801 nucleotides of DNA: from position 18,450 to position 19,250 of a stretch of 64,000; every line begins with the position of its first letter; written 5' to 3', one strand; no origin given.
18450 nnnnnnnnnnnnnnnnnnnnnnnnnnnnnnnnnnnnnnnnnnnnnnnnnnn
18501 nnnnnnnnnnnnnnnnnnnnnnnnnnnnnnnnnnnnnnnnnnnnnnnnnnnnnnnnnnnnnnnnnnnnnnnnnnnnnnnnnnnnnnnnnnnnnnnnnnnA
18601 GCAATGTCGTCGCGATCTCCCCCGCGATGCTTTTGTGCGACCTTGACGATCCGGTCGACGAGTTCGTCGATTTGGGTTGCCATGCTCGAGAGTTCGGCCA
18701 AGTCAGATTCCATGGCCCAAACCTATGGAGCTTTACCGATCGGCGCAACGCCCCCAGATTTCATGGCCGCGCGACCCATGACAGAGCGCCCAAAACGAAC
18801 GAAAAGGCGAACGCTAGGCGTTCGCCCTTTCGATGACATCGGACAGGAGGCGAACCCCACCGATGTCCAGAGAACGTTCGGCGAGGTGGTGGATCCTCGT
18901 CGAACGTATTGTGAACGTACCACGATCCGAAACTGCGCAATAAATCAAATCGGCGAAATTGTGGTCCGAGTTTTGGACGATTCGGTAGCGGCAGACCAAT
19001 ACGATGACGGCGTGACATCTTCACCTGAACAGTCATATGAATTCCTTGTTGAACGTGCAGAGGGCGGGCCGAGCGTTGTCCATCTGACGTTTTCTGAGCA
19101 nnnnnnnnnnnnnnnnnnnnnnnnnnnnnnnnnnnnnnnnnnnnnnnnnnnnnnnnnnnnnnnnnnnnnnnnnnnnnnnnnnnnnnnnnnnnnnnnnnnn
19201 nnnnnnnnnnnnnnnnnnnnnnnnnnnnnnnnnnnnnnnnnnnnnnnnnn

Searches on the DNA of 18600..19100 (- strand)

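Call 6: search_rna_families(source=window, start=18600, end=19100, threshold=evalue, max_evalue=10, show_alignments=3)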
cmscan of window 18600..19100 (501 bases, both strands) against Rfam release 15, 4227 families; matches with E-value up to 10: 1.
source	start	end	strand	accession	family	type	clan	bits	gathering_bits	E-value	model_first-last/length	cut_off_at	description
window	18781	18807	+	RF02946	cow-rumen-1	Gene; sRNA;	-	12.9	53.4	5.1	1-61/61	no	cow-rumen-1 RNA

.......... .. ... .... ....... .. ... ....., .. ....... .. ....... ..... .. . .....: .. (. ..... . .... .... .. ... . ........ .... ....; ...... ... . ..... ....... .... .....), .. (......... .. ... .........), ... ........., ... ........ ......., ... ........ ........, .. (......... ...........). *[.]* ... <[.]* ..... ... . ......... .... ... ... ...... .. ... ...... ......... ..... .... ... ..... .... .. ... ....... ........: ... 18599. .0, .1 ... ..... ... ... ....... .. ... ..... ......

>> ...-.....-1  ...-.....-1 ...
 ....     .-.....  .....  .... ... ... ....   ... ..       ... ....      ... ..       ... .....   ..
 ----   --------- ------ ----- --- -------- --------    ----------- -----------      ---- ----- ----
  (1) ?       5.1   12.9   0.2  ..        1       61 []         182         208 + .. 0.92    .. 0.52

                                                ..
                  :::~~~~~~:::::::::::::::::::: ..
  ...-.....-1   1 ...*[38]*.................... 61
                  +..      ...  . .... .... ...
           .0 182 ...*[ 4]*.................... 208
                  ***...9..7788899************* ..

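Call 36: build_rna_model(alignment_id=A2, structure=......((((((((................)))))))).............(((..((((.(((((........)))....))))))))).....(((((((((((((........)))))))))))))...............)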
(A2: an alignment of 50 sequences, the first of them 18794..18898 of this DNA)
Model R1 built from alignment A2 (50 sequences, 144 columns); structure: as given.
model positions 102; base pairs 33; branch points 2; effective number of sequences 4.31; information 0.59 bits per position. Calibrated on 0.2 Mb of random sequence (short: E-values are rough).
structure used (alignment columns):
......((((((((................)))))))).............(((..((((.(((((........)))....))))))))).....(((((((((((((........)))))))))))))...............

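Call 37: search_with_rna_model(model_id=R1, sources=[window, L001, L002, L003, L004, L005, L006, L007, L008, L009, L010, L011, L012, L013, L014, L015, L016, L017, L018, L019, L020, L021, L022, L023, L024, L025, L026, L027, L028, L029, L030, L031, L032, L033, L034, L035, L036, L037, L038, L039, L040, L041, L042, L043, L044, L045, L046, L047, L048, L049, L050, L051, L052, L053, L054, L055, L056, L057, L058, L059, L060, L061, L062, L063, L064, L065, L066, L067, L068, L069, L070, L071, L072, L073, L074, L075, L076, L077, L078, L079, L080], max_evalue=1, make_alignment=true)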
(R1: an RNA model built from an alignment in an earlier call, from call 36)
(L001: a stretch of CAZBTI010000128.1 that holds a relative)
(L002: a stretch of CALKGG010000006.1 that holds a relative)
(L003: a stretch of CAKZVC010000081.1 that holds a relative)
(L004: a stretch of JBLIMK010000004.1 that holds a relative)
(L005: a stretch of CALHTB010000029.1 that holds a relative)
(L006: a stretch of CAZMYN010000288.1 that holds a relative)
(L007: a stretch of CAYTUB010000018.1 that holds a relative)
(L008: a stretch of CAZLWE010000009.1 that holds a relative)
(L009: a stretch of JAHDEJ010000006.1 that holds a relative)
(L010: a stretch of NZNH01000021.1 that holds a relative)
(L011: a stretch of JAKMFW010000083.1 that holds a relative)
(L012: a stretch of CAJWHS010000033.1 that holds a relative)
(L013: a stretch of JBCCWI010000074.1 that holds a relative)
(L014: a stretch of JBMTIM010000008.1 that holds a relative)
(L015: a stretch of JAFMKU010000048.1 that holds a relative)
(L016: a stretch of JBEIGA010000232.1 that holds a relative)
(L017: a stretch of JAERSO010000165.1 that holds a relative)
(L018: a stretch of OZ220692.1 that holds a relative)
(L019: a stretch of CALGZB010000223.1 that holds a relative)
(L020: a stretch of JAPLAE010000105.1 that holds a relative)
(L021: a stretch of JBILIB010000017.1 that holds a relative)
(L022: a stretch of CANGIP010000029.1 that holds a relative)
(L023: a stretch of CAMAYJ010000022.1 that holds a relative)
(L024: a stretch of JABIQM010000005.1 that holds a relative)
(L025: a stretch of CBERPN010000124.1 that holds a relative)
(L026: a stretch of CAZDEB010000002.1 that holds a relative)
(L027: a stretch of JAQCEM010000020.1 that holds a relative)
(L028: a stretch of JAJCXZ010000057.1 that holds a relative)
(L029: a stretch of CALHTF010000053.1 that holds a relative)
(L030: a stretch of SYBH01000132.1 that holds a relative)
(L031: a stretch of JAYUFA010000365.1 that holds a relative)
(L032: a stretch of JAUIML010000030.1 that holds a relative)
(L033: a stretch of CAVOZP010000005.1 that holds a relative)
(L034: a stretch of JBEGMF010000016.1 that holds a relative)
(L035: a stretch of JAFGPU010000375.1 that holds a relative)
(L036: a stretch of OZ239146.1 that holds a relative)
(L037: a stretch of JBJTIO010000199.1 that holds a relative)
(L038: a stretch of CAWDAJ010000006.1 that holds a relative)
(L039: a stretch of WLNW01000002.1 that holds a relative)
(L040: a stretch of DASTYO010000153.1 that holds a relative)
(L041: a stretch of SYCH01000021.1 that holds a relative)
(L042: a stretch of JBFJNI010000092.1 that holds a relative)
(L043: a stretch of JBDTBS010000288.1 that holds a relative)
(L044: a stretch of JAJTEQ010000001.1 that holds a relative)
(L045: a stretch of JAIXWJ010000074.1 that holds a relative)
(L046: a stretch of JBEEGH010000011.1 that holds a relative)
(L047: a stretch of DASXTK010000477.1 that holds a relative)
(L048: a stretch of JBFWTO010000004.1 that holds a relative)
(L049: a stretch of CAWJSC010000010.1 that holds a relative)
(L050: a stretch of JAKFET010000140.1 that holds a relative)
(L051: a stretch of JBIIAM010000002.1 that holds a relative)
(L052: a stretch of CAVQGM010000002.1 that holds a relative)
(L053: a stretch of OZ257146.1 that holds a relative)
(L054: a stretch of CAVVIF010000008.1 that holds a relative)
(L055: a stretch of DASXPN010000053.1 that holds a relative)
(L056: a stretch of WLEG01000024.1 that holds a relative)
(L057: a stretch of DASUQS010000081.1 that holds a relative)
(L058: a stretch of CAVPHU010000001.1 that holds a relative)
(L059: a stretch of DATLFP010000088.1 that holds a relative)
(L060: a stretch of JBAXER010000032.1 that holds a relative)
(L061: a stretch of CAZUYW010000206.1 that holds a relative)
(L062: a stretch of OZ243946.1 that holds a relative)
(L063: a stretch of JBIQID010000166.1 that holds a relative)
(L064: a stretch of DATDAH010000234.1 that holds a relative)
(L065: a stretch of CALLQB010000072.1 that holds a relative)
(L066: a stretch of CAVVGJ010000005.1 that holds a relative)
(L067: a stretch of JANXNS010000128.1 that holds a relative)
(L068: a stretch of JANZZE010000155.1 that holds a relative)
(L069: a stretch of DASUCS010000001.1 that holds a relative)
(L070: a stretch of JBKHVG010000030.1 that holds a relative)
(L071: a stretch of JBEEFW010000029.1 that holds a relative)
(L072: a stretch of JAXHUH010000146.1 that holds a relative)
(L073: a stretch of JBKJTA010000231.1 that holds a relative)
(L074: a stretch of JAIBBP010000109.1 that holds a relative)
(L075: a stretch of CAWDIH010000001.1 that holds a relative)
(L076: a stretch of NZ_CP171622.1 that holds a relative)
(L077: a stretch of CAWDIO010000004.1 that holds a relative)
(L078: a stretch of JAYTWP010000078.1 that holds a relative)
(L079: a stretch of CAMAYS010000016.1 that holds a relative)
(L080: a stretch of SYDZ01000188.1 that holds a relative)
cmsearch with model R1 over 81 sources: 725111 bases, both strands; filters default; matches with E-value up to 1: 63.
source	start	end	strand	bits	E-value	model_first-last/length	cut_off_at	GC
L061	1118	1217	+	93.6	6.5e-14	1-102/102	no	0.69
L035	2252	2352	+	92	1.3e-13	1-102/102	no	0.74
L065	3412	3514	+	91.4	1.6e-13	1-102/102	no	0.66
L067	2276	2375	+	90.2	2.6e-13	1-102/102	no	0.71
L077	2303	2402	+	90.1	2.7e-13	1-102/102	no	0.74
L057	2196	2296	+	90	2.8e-13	1-102/102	no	0.74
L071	2359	2458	+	89.4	3.6e-13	1-102/102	no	0.68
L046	2370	2471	+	89.2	3.9e-13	1-102/102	no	0.69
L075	2347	2448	+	88.4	5.4e-13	1-102/102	no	0.69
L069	2353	2453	+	88.2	5.7e-13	1-102/102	no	0.69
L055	2210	2311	+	87.9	6.5e-13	1-102/102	no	0.69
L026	2297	2400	+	87.4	8.1e-13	1-102/102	no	0.66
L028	2314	2420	+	84.9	2.2e-12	1-102/102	no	0.64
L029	3527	3626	+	83.9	3.3e-12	1-102/102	no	0.64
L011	2313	2416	+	83.4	4.1e-12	1-102/102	no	0.71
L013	1683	1787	+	83.1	4.6e-12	1-102/102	no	0.72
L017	2275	2381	+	82.9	4.9e-12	1-102/102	no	0.66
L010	2312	2415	+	82.9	4.9e-12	1-102/102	no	0.7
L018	2309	2415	+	81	1.1e-11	1-102/102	no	0.73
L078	3560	3660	+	80.9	1.1e-11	1-102/102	no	0.67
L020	2266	2371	+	80.1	1.5e-11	1-102/102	no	0.64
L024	2285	2391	+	79.9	1.7e-11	1-102/102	no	0.63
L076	2194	2300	+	79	2.4e-11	1-102/102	no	0.72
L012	2313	2416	+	78.9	2.5e-11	1-102/102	no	0.73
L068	2204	2309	+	78.1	3.5e-11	1-102/102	no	0.73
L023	2267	2372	+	77.6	4.2e-11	1-102/102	no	0.66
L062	2342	2447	+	77.4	4.5e-11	1-102/102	no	0.71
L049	2291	2394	+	76.7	6e-11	1-102/102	no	0.78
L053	2258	2364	+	76.6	6.4e-11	1-102/102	no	0.67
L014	1763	1866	+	76.2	7.4e-11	1-102/102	no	0.74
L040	2226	2334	+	75.6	9.4e-11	1-102/102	no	0.76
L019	3249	3351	+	75.5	1e-10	1-102/102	no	0.64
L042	62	169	+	75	1.2e-10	1-102/102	no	0.66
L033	2338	2438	+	75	1.2e-10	1-102/102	no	0.7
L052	2280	2383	+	74.6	1.4e-10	1-102/102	no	0.73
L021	2237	2342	+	74.4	1.5e-10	1-102/102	no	0.64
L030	2237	2342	+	74.4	1.5e-10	1-102/102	no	0.64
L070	2208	2316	+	74.3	1.6e-10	1-102/102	no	0.76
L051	2266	2368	+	74.1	1.8e-10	1-102/102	no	0.66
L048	2332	2434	+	74.1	1.8e-10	1-102/102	no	0.69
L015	2337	2440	+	74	1.8e-10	1-102/102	no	0.7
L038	2209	2316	+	72.9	2.9e-10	1-102/102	no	0.72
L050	2174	2282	+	72.3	3.7e-10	1-102/102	no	0.78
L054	2257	2362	+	71.3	5.4e-10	1-102/102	no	0.8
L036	2237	2342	+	70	9.1e-10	1-102/102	no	0.68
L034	2306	2409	+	70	9.4e-10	1-102/102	no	0.67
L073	1010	1109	+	69.8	9.9e-10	1-102/102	no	0.72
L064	2298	2401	+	68.9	1.4e-09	1-102/102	no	0.8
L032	979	1086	+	63.4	1.3e-08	1-102/102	no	0.67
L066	903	1008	+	62.9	1.7e-08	1-102/102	no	0.71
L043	2265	2371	+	54.5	4.8e-07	1-102/102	no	0.66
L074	2152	2257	+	51.3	1.8e-06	1-102/102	no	0.71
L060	3577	3676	+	48.7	5.1e-06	1-102/102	no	0.62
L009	3631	3742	-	43.6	4e-05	1-102/102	no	0.67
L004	3651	3759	+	43.2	4.8e-05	1-102/102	no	0.64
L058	2342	2450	+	43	5.2e-05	1-102/102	no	0.74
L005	3676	3783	+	41.4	9.8e-05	1-102/102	no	0.67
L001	3683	3797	+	40.8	0.00013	1-102/102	no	0.65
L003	3696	3803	+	35.8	0.00098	1-102/102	no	0.69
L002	3685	3795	+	34.6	0.0016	1-102/102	no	0.59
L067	6933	7032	+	25.5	0.062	1-102/102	no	0.68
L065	3465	3539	-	23.6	0.13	1-102/102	no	0.64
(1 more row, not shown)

Alignment A3: 63 matches aligned to the model, 165 columns, each read 5' to 3' on its own strand. Consensus structure (alignment columns), stored with it:
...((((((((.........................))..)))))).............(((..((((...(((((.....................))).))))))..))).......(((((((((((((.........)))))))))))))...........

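Call 54: search_with_rna_model(model_id=R1, sources=[L010, L011, L012, L013, L014, L015, L017, L018, L019, L020, L021, L023, L024, L026, L028, L029, L030, L032, L033, L034, L035, L036, L038, L040, L042, L043, L046, L048, L049, L050, L051, L052, L053, L054, L055, L057, L058, L060, L061, L062, L064, L065, L066, L067, L068, L069, L070, L071, L073, L074, L075, L076, L077, L078], max_evalue=0.0001, make_alignment=true)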
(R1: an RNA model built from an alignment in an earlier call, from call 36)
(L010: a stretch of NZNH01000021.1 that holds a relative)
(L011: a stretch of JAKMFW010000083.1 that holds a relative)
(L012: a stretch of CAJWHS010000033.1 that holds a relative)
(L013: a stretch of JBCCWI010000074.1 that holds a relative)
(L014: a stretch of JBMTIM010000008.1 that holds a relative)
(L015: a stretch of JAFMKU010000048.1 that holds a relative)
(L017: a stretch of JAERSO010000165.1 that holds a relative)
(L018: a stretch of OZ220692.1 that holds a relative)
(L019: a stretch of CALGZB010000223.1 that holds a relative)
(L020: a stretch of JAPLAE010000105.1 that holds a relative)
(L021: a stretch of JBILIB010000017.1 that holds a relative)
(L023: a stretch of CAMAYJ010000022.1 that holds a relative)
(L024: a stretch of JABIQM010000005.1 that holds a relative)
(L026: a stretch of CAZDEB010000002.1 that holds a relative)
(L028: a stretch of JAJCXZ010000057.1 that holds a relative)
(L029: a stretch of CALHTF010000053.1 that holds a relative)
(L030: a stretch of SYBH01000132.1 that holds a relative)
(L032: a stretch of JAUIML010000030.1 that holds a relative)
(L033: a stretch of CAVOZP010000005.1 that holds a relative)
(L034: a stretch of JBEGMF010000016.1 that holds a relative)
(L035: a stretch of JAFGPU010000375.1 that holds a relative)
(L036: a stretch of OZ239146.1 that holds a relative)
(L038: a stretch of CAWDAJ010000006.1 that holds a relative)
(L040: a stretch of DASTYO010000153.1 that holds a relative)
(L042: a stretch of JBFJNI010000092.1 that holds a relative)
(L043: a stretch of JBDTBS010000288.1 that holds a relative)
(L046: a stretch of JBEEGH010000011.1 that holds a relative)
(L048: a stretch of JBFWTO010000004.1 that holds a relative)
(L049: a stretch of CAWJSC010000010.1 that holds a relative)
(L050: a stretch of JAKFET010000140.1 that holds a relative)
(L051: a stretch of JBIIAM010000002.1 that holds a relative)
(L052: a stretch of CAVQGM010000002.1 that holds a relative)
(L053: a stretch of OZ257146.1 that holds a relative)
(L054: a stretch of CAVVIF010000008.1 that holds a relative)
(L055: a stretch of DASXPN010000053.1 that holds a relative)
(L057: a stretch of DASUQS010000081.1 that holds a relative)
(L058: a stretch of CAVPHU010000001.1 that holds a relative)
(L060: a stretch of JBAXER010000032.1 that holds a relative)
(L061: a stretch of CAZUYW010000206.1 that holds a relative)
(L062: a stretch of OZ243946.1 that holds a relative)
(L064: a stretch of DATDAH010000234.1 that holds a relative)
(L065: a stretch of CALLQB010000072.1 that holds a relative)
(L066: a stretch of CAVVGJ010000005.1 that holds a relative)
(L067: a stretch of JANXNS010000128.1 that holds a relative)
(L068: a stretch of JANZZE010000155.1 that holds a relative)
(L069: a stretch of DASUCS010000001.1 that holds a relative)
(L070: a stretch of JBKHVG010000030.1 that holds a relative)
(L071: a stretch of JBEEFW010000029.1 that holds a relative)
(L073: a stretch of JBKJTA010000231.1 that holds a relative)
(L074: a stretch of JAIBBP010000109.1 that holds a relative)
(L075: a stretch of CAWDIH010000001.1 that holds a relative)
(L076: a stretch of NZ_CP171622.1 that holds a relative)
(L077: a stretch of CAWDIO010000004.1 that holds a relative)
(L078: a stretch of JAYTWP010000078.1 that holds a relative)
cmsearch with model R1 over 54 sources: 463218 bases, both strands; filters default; matches with E-value up to 0.0001: 54.
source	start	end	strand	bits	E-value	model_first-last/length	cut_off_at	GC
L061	1118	1217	+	93.6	4.1e-14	1-102/102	no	0.69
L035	2252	2352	+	92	8.1e-14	1-102/102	no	0.74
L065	3412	3514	+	91.4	1e-13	1-102/102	no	0.66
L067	2276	2375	+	90.2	1.7e-13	1-102/102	no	0.71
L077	2303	2402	+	90.1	1.7e-13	1-102/102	no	0.74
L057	2196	2296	+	90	1.8e-13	1-102/102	no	0.74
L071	2359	2458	+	89.4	2.3e-13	1-102/102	no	0.68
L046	2370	2471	+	89.2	2.5e-13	1-102/102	no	0.69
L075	2347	2448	+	88.4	3.4e-13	1-102/102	no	0.69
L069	2353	2453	+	88.2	3.7e-13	1-102/102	no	0.69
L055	2210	2311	+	87.9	4.2e-13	1-102/102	no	0.69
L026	2297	2400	+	87.4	5.2e-13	1-102/102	no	0.66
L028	2314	2420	+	84.9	1.4e-12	1-102/102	no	0.64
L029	3527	3626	+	83.9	2.1e-12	1-102/102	no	0.64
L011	2313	2416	+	83.4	2.6e-12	1-102/102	no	0.71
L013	1683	1787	+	83.1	2.9e-12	1-102/102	no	0.72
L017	2275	2381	+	82.9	3.1e-12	1-102/102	no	0.66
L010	2312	2415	+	82.9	3.1e-12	1-102/102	no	0.7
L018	2309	2415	+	81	6.9e-12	1-102/102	no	0.73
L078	3560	3660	+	80.9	7e-12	1-102/102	no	0.67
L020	2266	2371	+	80.1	9.8e-12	1-102/102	no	0.64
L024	2285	2391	+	79.9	1.1e-11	1-102/102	no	0.63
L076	2194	2300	+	79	1.5e-11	1-102/102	no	0.72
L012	2313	2416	+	78.9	1.6e-11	1-102/102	no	0.73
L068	2204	2309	+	78.1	2.2e-11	1-102/102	no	0.73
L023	2267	2372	+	77.6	2.7e-11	1-102/102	no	0.66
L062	2342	2447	+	77.4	2.9e-11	1-102/102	no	0.71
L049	2291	2394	+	76.7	3.9e-11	1-102/102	no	0.78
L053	2258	2364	+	76.6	4.1e-11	1-102/102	no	0.67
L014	1763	1866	+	76.2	4.7e-11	1-102/102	no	0.74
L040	2226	2334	+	75.6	6e-11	1-102/102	no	0.76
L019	3249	3351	+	75.5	6.4e-11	1-102/102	no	0.64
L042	62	169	+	75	7.9e-11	1-102/102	no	0.66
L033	2338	2438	+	75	7.9e-11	1-102/102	no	0.7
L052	2280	2383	+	74.6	9.3e-11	1-102/102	no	0.73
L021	2237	2342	+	74.4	9.8e-11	1-102/102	no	0.64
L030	2237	2342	+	74.4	9.8e-11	1-102/102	no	0.64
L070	2208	2316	+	74.3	1e-10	1-102/102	no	0.76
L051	2266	2368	+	74.1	1.1e-10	1-102/102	no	0.66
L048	2332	2434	+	74.1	1.1e-10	1-102/102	no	0.69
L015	2337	2440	+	74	1.2e-10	1-102/102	no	0.7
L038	2209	2316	+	72.9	1.8e-10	1-102/102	no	0.72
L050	2174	2282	+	72.3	2.3e-10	1-102/102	no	0.78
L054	2257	2362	+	71.3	3.5e-10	1-102/102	no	0.8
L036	2237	2342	+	70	5.8e-10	1-102/102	no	0.68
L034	2306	2409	+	70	6e-10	1-102/102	no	0.67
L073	1010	1109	+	69.8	6.3e-10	1-102/102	no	0.72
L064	2298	2401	+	68.9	9.2e-10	1-102/102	no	0.8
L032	979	1086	+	63.4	8.5e-09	1-102/102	no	0.67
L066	903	1008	+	62.9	1.1e-08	1-102/102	no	0.71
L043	2265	2371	+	54.5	3.1e-07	1-102/102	no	0.66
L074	2152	2257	+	51.3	1.2e-06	1-102/102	no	0.71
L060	3577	3676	+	48.7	3.2e-06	1-102/102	no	0.62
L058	2342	2450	+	43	3.3e-05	1-102/102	no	0.74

Alignment A5: 54 matches aligned to the model, 140 columns, each read 5' to 3' on its own strand. Consensus structure (alignment columns), stored with it:
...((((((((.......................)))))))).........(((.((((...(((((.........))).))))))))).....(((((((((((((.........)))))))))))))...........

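Call 55: build_rna_model(alignment_id=A5)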
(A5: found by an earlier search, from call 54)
Model R2 built from alignment A5 (54 sequences, 140 columns); structure: stored with the alignment.
model positions 105; base pairs 33; branch points 2; effective number of sequences 2.35; information 0.59 bits per position. Calibrated on 0.2 Mb of random sequence (short: E-values are rough).
structure used (alignment columns):
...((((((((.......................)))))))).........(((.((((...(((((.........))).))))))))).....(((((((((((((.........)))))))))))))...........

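Call 56: search_with_rna_model(model_id=R2, sources=[window, L001, L002, L003, L004, L005, L006, L007, L008, L009], max_evalue=10, show_alignments=1)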
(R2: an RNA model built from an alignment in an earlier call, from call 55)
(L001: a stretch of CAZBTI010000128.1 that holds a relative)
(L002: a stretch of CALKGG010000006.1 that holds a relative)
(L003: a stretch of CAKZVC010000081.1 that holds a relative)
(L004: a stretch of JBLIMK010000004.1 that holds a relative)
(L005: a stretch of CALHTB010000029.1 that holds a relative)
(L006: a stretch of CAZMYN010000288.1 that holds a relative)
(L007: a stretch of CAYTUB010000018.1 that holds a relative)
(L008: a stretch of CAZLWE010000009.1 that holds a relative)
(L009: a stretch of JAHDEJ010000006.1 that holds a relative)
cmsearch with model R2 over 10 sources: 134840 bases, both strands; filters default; matches with E-value up to 10: 9.
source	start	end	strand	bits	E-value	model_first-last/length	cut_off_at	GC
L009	3629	3742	-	53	3.9e-07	1-105/105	no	0.68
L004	3651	3763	+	44.2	1.2e-05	1-105/105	no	0.63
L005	3676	3787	+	36.6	0.00023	1-105/105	no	0.66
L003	3701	3807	+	35.2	0.00039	1-105/105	no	0.67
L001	3683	3796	+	33.4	0.0008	1-105/105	no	0.65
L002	3681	3798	+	27.9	0.0067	1-105/105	no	0.58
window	18790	18905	-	26.1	0.014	1-105/105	no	0.59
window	54335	54444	+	14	1.5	1-105/105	no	0.67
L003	6016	6145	+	9.5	8.8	1-105/105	no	0.64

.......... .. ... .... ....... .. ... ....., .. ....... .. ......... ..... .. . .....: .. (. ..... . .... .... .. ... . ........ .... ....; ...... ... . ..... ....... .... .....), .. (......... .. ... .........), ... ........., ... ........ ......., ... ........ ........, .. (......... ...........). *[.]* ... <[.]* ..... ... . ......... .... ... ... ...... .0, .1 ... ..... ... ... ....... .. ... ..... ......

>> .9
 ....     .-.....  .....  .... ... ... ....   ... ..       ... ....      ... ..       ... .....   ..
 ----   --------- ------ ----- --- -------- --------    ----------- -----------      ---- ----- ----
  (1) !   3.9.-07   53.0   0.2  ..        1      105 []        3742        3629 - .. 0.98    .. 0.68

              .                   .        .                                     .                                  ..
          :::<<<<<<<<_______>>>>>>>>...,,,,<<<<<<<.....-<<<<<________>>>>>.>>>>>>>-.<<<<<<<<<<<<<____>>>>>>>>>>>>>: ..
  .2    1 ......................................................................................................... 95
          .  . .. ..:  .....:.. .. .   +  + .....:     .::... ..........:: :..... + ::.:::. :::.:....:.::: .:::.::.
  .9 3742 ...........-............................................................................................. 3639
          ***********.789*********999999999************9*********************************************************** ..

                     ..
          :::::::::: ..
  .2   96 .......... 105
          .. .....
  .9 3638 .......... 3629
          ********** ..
